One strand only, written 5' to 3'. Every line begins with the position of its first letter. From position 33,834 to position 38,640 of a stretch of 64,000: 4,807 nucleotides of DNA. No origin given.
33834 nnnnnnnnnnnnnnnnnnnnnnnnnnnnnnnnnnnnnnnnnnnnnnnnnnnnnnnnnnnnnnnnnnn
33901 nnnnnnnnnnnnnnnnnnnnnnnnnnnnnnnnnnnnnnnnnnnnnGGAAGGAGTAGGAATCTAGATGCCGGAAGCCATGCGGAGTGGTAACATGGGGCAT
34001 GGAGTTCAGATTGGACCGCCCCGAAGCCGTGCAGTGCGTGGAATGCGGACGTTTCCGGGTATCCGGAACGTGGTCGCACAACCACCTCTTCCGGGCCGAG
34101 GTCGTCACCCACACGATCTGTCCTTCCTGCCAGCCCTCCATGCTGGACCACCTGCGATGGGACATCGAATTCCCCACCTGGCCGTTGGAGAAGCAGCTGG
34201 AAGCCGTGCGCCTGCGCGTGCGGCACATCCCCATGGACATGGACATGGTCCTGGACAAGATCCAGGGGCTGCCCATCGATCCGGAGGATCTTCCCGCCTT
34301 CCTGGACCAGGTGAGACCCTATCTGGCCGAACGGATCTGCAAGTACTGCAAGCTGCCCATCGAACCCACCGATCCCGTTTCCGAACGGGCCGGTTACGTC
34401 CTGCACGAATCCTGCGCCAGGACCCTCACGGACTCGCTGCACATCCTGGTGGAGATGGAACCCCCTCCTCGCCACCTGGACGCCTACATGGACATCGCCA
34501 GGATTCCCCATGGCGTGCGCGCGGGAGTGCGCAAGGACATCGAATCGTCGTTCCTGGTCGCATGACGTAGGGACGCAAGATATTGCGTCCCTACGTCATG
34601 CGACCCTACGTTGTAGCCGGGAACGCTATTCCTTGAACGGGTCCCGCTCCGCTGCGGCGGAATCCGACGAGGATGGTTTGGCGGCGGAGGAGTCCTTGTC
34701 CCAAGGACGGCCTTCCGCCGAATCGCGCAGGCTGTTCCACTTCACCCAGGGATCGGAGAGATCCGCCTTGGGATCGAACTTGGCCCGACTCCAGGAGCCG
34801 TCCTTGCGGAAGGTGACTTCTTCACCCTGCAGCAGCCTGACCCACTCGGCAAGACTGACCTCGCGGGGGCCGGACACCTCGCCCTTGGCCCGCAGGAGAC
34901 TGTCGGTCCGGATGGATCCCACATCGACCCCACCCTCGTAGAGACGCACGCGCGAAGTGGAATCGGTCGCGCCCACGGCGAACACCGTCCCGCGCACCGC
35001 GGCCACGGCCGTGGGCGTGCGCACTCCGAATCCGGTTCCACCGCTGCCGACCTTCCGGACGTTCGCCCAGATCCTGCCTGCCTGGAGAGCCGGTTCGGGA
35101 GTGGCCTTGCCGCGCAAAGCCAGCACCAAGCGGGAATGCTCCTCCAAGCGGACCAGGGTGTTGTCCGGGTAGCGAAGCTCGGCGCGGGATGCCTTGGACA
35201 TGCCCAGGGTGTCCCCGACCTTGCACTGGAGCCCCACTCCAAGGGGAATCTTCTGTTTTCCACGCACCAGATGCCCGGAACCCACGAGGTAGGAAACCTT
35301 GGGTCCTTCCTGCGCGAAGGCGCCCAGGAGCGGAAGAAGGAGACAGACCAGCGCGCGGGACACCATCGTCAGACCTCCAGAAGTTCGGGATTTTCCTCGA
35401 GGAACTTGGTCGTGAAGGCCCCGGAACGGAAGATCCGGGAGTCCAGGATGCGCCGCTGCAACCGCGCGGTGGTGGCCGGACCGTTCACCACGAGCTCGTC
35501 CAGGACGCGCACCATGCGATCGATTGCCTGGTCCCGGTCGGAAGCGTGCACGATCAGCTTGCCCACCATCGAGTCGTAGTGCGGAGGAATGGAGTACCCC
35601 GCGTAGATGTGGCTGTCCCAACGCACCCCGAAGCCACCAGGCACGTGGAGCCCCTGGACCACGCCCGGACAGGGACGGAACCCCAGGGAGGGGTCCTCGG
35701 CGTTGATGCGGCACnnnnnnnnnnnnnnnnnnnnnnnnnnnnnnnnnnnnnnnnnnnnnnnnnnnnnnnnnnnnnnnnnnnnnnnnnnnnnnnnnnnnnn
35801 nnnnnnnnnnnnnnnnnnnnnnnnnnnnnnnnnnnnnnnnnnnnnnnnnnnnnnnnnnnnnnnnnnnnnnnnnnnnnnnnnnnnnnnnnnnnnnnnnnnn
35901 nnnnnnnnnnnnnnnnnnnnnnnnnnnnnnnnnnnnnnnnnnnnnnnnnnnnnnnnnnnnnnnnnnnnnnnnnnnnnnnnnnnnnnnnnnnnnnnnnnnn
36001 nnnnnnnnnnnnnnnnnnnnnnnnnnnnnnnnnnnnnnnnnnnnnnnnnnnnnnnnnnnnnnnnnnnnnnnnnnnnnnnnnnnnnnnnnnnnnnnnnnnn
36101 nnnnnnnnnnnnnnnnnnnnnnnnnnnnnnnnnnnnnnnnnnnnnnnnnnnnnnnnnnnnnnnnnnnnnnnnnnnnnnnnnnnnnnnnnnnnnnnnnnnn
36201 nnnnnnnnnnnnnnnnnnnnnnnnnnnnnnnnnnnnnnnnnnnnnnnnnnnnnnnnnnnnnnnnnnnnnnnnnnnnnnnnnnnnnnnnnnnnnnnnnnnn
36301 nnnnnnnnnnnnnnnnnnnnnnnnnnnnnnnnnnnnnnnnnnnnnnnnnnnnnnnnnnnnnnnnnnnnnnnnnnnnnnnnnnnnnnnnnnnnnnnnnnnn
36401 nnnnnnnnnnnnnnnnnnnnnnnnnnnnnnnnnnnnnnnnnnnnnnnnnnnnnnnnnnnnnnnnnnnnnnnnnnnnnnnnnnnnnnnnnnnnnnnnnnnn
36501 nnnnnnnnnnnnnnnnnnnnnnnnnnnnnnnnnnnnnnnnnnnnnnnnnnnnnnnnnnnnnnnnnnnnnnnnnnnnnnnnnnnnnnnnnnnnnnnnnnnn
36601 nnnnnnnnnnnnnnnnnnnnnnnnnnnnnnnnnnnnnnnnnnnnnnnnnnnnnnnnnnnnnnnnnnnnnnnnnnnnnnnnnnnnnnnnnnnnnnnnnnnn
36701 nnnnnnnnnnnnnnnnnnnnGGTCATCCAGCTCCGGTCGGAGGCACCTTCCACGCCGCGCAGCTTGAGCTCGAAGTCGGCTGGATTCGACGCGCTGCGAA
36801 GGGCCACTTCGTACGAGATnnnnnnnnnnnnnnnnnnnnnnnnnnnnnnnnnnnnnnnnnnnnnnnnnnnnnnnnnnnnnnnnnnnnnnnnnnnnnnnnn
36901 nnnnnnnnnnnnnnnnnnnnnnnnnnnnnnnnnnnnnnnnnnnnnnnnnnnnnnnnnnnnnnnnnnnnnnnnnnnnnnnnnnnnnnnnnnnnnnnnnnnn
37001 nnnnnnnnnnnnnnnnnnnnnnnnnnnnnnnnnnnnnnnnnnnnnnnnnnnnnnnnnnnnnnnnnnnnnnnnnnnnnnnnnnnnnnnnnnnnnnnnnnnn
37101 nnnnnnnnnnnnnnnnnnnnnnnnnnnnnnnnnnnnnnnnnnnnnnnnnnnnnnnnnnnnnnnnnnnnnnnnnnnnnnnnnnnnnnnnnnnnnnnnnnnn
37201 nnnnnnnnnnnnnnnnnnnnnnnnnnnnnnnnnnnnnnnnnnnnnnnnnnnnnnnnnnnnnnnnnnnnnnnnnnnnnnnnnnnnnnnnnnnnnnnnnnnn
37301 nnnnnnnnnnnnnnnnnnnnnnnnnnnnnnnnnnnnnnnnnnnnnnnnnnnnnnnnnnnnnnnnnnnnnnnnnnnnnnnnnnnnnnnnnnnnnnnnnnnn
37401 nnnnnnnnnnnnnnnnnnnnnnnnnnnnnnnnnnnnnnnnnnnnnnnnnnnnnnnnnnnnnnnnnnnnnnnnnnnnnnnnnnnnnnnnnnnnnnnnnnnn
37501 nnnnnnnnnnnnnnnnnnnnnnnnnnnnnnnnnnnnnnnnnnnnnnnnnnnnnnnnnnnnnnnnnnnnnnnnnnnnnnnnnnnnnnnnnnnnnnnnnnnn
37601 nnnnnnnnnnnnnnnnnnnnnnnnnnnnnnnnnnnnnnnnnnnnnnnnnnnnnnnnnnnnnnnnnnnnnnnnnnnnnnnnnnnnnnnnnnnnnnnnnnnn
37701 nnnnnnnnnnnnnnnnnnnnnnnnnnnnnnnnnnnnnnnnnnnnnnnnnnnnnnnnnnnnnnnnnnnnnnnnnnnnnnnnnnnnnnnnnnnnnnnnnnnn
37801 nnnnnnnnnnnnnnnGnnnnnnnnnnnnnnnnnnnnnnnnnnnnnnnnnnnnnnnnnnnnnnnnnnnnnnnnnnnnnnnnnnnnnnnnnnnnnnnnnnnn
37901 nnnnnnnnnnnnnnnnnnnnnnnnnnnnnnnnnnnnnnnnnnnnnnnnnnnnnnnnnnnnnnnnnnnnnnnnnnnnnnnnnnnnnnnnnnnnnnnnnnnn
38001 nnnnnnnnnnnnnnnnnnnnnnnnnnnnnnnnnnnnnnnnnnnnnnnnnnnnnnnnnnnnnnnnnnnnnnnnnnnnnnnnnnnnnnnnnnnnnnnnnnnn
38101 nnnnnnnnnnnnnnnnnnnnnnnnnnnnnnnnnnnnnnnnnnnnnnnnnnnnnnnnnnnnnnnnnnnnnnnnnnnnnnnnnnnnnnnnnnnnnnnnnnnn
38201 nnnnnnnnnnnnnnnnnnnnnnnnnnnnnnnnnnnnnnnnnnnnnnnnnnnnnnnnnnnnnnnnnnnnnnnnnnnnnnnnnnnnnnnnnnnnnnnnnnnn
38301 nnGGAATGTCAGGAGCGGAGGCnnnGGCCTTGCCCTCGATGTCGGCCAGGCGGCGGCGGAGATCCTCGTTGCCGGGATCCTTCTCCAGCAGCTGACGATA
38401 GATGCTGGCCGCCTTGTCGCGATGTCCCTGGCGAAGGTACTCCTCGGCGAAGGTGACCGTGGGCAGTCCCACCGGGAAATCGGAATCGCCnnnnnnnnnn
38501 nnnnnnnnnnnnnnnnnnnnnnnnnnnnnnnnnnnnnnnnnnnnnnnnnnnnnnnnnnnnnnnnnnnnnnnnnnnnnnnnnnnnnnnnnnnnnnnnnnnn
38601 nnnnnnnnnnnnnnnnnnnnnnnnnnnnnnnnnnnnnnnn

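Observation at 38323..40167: TPR protein with five tandem acidic repeats (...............) encoded immediately upstream of accB-pilT-accC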

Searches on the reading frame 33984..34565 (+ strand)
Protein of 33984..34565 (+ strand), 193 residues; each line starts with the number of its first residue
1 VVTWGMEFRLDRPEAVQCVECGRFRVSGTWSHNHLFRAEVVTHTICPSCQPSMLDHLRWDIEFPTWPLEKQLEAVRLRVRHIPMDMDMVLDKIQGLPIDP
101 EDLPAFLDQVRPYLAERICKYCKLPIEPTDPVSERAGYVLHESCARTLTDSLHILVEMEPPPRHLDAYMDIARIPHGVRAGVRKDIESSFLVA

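Call 3: search_protein_families(library=pfam, proteins=[window:33984-34565:+], max_evalue=0.01)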
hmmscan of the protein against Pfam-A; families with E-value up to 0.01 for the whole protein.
window:33984-34565:+ (193 aa): 1 family
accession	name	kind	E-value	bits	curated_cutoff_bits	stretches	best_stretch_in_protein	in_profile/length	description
PF17120.11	zf-RING_16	-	0.0092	16.1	27.4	1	117-147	5-35/57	RING/Ubox like zinc-binding domain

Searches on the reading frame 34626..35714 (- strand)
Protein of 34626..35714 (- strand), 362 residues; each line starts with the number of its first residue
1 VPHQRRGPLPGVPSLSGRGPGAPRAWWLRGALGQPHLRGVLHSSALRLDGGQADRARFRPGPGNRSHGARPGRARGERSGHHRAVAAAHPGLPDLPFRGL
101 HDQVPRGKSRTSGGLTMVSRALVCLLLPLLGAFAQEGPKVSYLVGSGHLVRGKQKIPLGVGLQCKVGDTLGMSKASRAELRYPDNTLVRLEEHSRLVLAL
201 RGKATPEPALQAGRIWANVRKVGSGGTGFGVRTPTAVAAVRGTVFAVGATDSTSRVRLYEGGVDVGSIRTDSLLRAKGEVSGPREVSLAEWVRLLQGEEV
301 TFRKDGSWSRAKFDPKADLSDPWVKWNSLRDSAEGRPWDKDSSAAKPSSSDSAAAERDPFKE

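Call 3: search_protein_families(library=pfam, proteins=[window:34626-35714:-], max_evalue=0.01)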
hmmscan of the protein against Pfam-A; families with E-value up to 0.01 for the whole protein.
window:34626-35714:- (362 aa): 1 family
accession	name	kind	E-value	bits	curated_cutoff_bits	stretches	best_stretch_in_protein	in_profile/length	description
PF04773.18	FecR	-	1.7e-16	60.9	24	1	173-263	6-96/97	FecR protein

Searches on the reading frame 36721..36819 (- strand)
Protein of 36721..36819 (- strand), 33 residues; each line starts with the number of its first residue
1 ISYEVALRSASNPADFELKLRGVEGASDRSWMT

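Call 85: search_solved_structures(query=window:36721-36819:-, max_evalue=10, show_alignments=5)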
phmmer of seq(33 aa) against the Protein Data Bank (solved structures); distinct sequences matched with E-value up to 10: 0.

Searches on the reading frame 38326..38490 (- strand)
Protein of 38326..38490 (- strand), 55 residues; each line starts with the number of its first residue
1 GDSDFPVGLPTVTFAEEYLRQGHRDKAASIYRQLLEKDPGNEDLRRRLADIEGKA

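Call 40: search_protein_families(library=ncbifam, proteins=[window:38326-38490:-], max_evalue=10)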
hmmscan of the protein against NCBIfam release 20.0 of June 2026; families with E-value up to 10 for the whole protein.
seq(55 aa): 6 families
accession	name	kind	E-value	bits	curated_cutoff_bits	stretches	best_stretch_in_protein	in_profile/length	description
NF007302.0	PRK09782.1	equivalog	0.0016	16.4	1223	1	12-52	85-125/990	phage receptor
TIGR03939.1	PGA_TPR_OMP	equivalog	0.006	14.8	366.65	1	20-49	98-127/800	poly-beta-1,6 N-acetyl-D-glucosamine export porin PgaA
NF052415.1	T3SS_chap_SctY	equivalog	0.009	16.5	70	1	17-49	15-47/106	type III secretion apparatus assembly chaperone SctY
TIGR02917.1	PEP_TPR_lipo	equivalog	0.01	13.7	312.2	1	13-44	436-467/899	XrtA/PEP-CTERM system TPR-repeat protein PrsT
TIGR02521.1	type_IV_pilW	equivalog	0.092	12.3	154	1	14-49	37-72/234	type IV pilus biogenesis/stability protein PilW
NF047507.1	TPR_BatC_Lepto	exception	0.11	12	175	1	17-48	105-136/214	TPR repeat-containing protein BatC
